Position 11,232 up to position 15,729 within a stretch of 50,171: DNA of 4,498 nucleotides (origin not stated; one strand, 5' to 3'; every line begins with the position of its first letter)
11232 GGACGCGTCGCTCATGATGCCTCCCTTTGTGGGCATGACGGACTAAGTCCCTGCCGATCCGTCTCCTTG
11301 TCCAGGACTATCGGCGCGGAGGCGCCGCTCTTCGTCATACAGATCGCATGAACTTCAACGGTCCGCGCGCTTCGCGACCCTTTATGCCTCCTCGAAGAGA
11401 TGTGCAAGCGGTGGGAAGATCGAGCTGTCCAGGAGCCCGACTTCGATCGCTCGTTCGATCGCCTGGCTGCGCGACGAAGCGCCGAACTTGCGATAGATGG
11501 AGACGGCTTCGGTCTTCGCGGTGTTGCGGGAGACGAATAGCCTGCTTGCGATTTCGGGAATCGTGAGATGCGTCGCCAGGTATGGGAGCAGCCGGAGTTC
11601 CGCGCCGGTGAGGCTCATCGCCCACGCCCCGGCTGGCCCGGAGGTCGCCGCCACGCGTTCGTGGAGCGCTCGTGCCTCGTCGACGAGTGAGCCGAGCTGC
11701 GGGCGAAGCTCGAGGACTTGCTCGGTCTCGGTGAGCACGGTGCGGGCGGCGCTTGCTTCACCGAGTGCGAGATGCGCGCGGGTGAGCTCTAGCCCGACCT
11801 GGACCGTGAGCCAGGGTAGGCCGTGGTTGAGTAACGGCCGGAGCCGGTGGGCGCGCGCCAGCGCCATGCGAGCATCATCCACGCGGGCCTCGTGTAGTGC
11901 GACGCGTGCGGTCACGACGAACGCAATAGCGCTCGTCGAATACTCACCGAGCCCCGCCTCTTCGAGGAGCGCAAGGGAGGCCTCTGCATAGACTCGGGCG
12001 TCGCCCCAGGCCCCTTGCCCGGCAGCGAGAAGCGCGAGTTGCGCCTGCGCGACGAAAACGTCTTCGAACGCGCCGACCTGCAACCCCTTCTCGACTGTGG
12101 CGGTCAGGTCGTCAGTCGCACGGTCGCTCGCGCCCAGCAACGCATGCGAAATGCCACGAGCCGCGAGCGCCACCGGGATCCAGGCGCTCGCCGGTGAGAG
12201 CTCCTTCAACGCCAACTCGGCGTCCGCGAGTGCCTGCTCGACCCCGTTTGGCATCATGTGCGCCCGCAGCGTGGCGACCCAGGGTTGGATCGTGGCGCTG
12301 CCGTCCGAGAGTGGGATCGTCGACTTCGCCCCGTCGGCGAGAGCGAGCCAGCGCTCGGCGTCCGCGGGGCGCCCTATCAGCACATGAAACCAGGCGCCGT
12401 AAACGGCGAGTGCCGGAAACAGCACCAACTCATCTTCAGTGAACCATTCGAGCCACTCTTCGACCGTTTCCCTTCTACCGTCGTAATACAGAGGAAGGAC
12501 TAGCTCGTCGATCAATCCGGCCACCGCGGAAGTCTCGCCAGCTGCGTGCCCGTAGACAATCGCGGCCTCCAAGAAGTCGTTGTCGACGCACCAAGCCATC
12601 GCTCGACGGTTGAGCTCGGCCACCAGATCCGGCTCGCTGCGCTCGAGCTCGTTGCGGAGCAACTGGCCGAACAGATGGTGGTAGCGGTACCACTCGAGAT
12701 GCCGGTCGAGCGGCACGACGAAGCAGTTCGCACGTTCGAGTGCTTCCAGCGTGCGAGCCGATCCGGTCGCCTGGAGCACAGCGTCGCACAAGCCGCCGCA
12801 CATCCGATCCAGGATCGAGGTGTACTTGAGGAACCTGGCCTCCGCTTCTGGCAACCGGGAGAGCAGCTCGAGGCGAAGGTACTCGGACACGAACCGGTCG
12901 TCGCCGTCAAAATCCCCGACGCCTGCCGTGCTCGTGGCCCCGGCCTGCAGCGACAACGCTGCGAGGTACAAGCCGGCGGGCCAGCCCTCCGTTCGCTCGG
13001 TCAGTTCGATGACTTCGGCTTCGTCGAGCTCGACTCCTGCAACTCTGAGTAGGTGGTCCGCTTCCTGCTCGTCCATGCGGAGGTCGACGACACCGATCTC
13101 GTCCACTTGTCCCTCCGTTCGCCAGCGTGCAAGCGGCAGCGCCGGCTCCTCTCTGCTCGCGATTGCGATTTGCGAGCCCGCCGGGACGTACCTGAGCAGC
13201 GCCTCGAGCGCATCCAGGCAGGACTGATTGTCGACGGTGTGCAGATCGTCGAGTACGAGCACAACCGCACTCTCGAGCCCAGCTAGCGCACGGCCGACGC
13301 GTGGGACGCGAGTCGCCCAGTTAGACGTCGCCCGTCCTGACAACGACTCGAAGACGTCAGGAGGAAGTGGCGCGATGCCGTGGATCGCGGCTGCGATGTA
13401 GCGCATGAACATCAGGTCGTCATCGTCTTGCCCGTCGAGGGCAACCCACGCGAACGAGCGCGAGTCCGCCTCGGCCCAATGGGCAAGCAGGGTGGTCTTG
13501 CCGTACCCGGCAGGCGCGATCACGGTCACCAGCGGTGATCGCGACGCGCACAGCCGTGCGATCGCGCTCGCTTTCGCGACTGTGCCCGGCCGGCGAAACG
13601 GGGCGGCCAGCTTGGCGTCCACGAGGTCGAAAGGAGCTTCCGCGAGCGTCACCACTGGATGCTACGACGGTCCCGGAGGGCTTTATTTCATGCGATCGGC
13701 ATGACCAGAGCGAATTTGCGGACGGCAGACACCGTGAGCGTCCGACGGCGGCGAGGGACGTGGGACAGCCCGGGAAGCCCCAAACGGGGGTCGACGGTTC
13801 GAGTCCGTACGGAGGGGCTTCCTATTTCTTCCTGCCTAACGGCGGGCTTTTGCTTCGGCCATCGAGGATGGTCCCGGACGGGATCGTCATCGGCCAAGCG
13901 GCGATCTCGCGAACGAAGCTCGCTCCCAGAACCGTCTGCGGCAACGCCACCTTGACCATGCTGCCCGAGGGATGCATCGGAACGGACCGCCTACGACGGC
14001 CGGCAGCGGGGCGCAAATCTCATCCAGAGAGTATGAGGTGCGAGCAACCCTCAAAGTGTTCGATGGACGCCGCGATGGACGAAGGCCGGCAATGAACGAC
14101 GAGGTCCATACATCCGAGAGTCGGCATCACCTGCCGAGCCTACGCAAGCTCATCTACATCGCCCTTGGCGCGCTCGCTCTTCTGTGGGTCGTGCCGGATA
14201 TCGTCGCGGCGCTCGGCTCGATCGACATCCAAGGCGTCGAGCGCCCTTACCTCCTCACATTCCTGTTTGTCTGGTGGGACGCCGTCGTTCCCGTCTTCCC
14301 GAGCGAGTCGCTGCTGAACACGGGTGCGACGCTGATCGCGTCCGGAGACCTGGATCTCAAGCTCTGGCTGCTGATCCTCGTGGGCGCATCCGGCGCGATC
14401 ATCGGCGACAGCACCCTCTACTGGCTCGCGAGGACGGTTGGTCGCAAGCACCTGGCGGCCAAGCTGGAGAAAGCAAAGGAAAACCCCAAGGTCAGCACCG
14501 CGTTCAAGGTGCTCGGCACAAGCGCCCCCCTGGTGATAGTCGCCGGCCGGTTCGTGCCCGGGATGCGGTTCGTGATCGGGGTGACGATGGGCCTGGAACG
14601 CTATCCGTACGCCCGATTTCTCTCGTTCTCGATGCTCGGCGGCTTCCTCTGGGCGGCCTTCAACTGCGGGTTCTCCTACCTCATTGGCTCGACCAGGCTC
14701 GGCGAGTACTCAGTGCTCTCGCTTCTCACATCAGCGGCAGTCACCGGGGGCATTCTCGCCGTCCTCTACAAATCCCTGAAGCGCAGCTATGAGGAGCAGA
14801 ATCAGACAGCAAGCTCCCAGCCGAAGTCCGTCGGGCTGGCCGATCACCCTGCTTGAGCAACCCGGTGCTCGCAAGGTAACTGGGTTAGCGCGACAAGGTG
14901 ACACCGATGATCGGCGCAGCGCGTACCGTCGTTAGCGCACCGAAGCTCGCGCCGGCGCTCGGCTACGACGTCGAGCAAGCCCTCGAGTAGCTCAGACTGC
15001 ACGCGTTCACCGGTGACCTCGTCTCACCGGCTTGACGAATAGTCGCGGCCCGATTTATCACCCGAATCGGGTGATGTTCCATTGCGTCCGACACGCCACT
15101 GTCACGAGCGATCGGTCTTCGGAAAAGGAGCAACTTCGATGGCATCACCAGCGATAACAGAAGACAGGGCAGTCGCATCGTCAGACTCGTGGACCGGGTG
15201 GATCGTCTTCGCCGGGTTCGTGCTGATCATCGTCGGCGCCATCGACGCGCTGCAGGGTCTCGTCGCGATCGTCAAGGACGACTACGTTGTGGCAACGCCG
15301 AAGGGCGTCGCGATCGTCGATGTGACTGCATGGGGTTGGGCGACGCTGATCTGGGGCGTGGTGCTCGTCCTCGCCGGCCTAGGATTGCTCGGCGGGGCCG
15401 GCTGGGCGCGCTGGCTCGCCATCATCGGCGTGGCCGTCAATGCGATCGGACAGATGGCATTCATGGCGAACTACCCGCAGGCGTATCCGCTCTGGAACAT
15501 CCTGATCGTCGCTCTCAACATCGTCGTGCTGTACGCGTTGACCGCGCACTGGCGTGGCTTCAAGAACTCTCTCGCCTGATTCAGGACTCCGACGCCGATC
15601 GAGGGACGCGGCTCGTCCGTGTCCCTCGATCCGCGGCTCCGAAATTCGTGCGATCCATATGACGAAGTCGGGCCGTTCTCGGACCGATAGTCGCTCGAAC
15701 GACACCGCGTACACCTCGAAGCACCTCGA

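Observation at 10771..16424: Five copies of a ~24-bp dyad box with fixed spacing to an ATAGT hexamer, clustered around a LAL/LuxR regulator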

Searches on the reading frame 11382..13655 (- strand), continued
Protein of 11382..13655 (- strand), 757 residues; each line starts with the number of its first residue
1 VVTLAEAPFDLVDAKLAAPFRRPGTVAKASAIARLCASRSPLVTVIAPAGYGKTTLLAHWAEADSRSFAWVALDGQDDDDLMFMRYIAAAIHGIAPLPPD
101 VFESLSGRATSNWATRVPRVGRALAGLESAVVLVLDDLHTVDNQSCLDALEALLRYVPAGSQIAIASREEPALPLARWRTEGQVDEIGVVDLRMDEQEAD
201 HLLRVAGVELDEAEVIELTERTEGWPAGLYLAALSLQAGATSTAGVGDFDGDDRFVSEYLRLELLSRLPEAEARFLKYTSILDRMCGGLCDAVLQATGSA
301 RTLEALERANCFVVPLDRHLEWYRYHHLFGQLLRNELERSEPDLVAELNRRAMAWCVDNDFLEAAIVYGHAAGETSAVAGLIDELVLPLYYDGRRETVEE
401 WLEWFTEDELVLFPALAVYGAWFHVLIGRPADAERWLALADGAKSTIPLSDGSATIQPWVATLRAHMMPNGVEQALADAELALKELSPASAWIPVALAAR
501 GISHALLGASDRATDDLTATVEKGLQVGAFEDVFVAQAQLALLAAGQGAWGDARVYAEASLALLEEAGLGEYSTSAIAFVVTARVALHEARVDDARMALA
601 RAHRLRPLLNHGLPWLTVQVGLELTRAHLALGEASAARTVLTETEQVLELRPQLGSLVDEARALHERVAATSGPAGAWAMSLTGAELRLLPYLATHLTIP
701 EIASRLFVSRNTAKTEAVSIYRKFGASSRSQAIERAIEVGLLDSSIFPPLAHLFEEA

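Call 15: find_related_loci(query=window:11382-13655:-, collection=genome_contigs, flank=6000)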
Query window:11382-13655:- (757 aa) in genome_contigs; peptide patterns used: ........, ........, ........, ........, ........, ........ (x = any residue, [..] = any of these).
143 stretches matched a pattern; 29 encode a relative of the query (tblastn E <= 1e-3); 29 distinct loci.
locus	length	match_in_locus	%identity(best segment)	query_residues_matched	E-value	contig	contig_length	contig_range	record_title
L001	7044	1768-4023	75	2-753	0e+0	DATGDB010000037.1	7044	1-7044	MAG TPA_asm: Gaiellaceae bacterium isolate SMAG_U9663 k141_500828, whole genome shotgun sequence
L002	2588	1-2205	71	15-749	0e+0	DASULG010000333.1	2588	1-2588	MAG TPA_asm: Pedococcus sp. isolate SMAG_U1538 k141_1129711, whole genome shotgun sequence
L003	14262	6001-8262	68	2-755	0e+0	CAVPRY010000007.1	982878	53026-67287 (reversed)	MAG: uncultured Actinomycetes bacterium isolate MFD10007.bin.2.11 genome assembly, contig: contig_5647, whole genome sho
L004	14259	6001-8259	67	6-756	0e+0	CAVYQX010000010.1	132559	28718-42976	MAG: uncultured Gaiellaceae bacterium isolate MFD06229.bin.2.210 genome assembly, contig: contig_64458, whole genome sho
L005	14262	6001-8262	66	2-755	0e+0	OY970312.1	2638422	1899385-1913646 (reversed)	MAG: uncultured Thermoleophilia bacterium isolate MFD02242.bin.2.62 genome assembly, chromosome: 1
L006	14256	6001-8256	67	2-753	0e+0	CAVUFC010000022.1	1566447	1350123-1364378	MAG: uncultured Solirubrobacteraceae bacterium isolate MFD04944.bin.2.43 genome assembly, contig: contig_39230, whole ge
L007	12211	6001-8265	69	2-756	0e+0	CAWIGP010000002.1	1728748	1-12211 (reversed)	MAG: uncultured Solirubrobacteraceae bacterium isolate MFD05454.bin.2.299 genome assembly, contig: contig_17256, whole g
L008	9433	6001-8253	68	4-753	0e+0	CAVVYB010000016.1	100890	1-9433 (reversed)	MAG: uncultured Gaiellaceae bacterium isolate MFD00962.bin.2.122 genome assembly, contig: contig_77073, whole genome sho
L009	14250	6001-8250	67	6-753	0e+0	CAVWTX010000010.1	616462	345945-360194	MAG: uncultured Thermoleophilia bacterium isolate MFD00962.bin.2.40 genome assembly, contig: contig_20074, whole genome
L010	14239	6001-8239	71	4-749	0e+0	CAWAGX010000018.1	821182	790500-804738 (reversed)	MAG: uncultured Actinomycetes bacterium isolate MFD04944.bin.2.173 genome assembly, contig: contig_50763, whole genome s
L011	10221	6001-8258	69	4-756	0e+0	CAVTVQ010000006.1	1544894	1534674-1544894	MAG: uncultured Actinomycetes bacterium isolate MFD09267.bin.2.334 genome assembly, contig: contig_28229, whole genome s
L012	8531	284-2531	69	6-753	0e+0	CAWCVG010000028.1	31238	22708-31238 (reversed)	MAG: uncultured Actinomycetes bacterium isolate MFD00962.bin.2.86 genome assembly, contig: contig_50435, whole genome sh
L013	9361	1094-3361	65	4-756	0e+0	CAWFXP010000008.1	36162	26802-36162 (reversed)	MAG: uncultured Thermoleophilia bacterium isolate MFD00962.bin.1.295 genome assembly, contig: contig_186060, whole genom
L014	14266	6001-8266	68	2-756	0e+0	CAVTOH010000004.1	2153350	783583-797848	MAG: uncultured Actinomycetes bacterium isolate MFD00962.bin.1.108 genome assembly, contig: contig_54978, whole genome s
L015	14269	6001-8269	68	2-756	0e+0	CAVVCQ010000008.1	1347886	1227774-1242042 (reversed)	MAG: uncultured Actinomycetes bacterium isolate MFD02360.bin.2.76 genome assembly, contig: contig_9319, whole genome sho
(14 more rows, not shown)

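Call 27: search_solved_structures(query=window:11382-13655:-, max_evalue=0.001, show_alignments=2)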
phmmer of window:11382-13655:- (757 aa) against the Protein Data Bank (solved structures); distinct sequences matched with E-value up to 0.001: 3.
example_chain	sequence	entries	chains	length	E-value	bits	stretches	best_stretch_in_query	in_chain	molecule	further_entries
8bob_C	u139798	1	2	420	1.4e-37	132.6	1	11-419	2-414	HTH-type transcriptional regulator MalT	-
4yn8_A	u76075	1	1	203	0.00024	22.7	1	608-737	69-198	Response regulator ChrA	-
3kln_A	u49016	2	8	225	0.00085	20.9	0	663-734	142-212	Transcriptional regulator, LuxR family | Transcriptional regulator VpsT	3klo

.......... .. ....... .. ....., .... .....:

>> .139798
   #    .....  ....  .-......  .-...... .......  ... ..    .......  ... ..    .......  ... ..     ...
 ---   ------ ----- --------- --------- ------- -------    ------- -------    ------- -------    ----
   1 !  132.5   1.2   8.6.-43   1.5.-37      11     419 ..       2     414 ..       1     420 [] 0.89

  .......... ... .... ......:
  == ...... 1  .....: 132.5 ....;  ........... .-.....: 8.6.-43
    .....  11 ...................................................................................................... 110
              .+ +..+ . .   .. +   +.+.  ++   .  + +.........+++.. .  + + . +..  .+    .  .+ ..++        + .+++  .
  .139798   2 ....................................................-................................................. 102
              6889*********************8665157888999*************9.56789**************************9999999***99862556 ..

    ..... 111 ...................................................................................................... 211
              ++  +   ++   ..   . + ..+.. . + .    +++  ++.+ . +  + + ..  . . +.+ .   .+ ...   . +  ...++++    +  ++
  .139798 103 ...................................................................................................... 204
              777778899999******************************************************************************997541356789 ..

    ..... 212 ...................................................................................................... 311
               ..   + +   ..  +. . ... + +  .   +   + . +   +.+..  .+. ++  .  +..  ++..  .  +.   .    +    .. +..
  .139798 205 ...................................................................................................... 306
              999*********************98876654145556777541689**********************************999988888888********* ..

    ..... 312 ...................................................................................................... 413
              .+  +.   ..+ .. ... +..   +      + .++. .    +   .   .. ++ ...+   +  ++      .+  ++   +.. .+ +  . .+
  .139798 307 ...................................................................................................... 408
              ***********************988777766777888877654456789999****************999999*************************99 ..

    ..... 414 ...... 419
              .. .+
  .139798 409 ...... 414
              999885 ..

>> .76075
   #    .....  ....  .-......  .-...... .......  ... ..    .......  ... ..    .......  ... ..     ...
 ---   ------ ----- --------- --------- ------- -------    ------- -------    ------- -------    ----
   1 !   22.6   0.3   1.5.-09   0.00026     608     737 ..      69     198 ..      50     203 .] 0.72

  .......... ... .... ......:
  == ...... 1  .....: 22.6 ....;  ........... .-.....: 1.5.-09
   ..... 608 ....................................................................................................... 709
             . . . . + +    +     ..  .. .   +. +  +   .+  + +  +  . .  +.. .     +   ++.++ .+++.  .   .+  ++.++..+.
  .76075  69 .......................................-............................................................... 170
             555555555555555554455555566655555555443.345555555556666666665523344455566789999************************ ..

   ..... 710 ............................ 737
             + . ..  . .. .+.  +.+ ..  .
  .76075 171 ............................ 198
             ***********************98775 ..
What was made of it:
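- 11382..13655 (-): MalT-family LAL regulator, 757 aa: STAND ATPase, MalT-type winged helix and TPR-like sensor, C-terminal LuxR/GerE HTH. PDB 8bob MalT E=1.4e-37 over residues 11-419 (call 27).
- On MalT/LAL family (STAND ATPase with LuxR-type HTH): 8bob E=1.4e-37 (call 27).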

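Call 61: search_protein_families(library=ncbifam, proteins=[window:11382-13655:-], max_evalue=0.01)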
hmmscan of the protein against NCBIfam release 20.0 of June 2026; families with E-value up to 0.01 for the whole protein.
window:11382-13655:- (757 aa): 6 families
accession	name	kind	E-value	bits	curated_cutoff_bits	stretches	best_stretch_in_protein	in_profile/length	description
NF003420.0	PRK04841.1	equivalog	2e-86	290.8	537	1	11-649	2-643/903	HTH-type transcriptional regulator MalT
NF047785.1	respo_reg_MadR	equivalog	4.3e-06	26.2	300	1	680-742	147-209/209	MadR family response regulator transcription factor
NF007505.1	PRK10100.1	equivalog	0.00029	20.6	250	1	681-736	144-199/204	biofilm master transcriptional regulator CsgD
NF041830.1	RR_TF_ErdR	exception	0.00042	20.1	390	1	659-732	132-201/213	response regulator transcription factor ErdR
NF047402.1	TransRegVisN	equivalog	0.00079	18.7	250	1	680-739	184-243/246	transcriptional regulator VisN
NF007403.0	PRK09935.1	equivalog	0.0089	15.6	271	0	677-736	145-204/210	fimbria biosynthesis transcriptional regulator FimZ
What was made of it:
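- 11382..13655 (-): NCBIfam MalT model 290.8 bits, below the equivalog cut-off of 537 (call 61).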

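Call 67: find_encoding_contigs(protein=window:11382-13655:-, flank=10000, max_places=4)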
Protein window:11382-13655:- (757 aa): 24 contigs read that carry it; 4 places shown.
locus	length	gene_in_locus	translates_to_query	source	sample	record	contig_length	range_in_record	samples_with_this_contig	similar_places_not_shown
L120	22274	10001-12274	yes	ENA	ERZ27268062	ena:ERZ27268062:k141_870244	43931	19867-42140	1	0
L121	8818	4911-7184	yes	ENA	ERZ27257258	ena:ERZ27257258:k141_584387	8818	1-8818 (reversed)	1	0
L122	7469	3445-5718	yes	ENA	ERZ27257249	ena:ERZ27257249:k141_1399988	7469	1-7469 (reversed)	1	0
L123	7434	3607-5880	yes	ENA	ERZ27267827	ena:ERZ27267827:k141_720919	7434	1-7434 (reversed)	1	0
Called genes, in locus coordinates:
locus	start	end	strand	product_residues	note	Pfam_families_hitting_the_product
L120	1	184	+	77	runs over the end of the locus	-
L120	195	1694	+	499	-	PF00171:Aldedh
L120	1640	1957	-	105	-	-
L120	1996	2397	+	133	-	PF00075:RNase_H, PF13456:RVT_3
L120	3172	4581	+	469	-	PF00580:UvrD-helicase, PF13361:UvrD_C, PF13538:UvrD_C_2 (weak)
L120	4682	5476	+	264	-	PF02353:CMAS, PF07021:MetW (weak), PF13489:Methyltransf_23, PF01209:Ubie_methyltran, PF13847:Methyltransf_31, PF08241:Methyltransf_11, PF08242:Methyltransf_12, PF13649:Methyltransf_25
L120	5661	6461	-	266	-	PF00589:Phage_integrase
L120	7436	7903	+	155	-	PF04828:GFA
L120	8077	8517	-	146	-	PF23636:DUF7144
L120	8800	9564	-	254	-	PF09335:VTT_dom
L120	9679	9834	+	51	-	-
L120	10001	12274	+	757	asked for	PF13191:AAA_16, PF25873:WHD_MalT, PF00196:GerE (weak)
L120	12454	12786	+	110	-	-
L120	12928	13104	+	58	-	-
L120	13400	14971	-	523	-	PF06863:DUF1254, PF06742:DUF1214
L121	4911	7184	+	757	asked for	PF13191:AAA_16, PF25873:WHD_MalT, PF00196:GerE (weak)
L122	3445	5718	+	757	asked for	PF13191:AAA_16, PF25873:WHD_MalT, PF00196:GerE (weak)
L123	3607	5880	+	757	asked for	PF13191:AAA_16, PF25873:WHD_MalT, PF00196:GerE (weak)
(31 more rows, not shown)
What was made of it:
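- On MalT/LAL family (STAND ATPase with LuxR-type HTH): PF25873 WHD_MalT on this protein (call 67).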

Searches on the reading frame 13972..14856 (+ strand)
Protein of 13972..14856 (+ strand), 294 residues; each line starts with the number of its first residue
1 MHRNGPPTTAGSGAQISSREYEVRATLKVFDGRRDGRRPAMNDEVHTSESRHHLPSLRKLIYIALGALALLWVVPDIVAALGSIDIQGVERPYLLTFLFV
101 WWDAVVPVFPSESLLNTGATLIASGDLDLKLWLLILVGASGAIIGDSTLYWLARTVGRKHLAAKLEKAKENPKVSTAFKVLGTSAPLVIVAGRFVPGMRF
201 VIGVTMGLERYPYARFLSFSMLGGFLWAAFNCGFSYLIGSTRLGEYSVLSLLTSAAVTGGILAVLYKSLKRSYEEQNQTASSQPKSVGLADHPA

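Call 8: search_protein_families(library=pfam, proteins=[window:13972-14856:+], max_evalue=0.01)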
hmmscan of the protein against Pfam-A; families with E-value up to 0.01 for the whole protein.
window:13972-14856:+ (294 aa): 1 family
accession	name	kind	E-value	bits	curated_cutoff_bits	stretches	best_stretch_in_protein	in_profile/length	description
PF09335.16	VTT_dom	-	4.3e-17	63.2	33.9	1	119-236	11-122/123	VTT domain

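Call 61: search_protein_families(library=ncbifam, proteins=[window:14092-14856:+], max_evalue=0.01)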
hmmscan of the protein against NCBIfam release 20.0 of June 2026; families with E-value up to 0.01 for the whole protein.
window:14092-14856:+ (254 aa): 3 families
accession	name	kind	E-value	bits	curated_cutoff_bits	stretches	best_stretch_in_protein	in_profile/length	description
NF052604.1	UndecprPTUtpABac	equivalog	3.5e-12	46.8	250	1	65-228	25-188/198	undecaprenyl phosphate transporter UptA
NF008102.0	PRK10847.1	equivalog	5.4e-11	42.7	236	1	64-223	44-202/219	DedA family protein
NF052605.1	UndecprPTUptAStph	equivalog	5.6e-10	39.5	300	1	53-188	14-152/197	undecaprenyl phosphate transporter UptA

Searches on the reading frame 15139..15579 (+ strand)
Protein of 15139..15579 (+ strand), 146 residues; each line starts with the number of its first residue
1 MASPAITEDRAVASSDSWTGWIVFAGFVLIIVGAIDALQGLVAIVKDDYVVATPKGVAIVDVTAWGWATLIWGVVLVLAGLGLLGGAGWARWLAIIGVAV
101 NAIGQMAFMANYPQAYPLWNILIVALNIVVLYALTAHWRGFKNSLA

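Call 8: search_protein_families(library=pfam, proteins=[window:15139-15579:+], max_evalue=0.01)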
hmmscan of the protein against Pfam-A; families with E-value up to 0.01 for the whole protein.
window:15139-15579:+ (146 aa): 2 families
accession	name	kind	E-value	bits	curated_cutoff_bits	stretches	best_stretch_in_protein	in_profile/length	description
PF23636.1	DUF7144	-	1e-32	113.1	27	1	21-139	1-115/115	Domain of unknown function (DUF7144)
PF23600.1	DUF7139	-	0.00059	19.9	30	1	23-134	20-128/150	Domain of unknown function (DUF7139)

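Call 61: search_protein_families(library=ncbifam, proteins=[window:15139-15579:+], max_evalue=0.01)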
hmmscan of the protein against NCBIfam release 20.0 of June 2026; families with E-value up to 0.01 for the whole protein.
window:15139-15579:+ (146 aa): 0 families
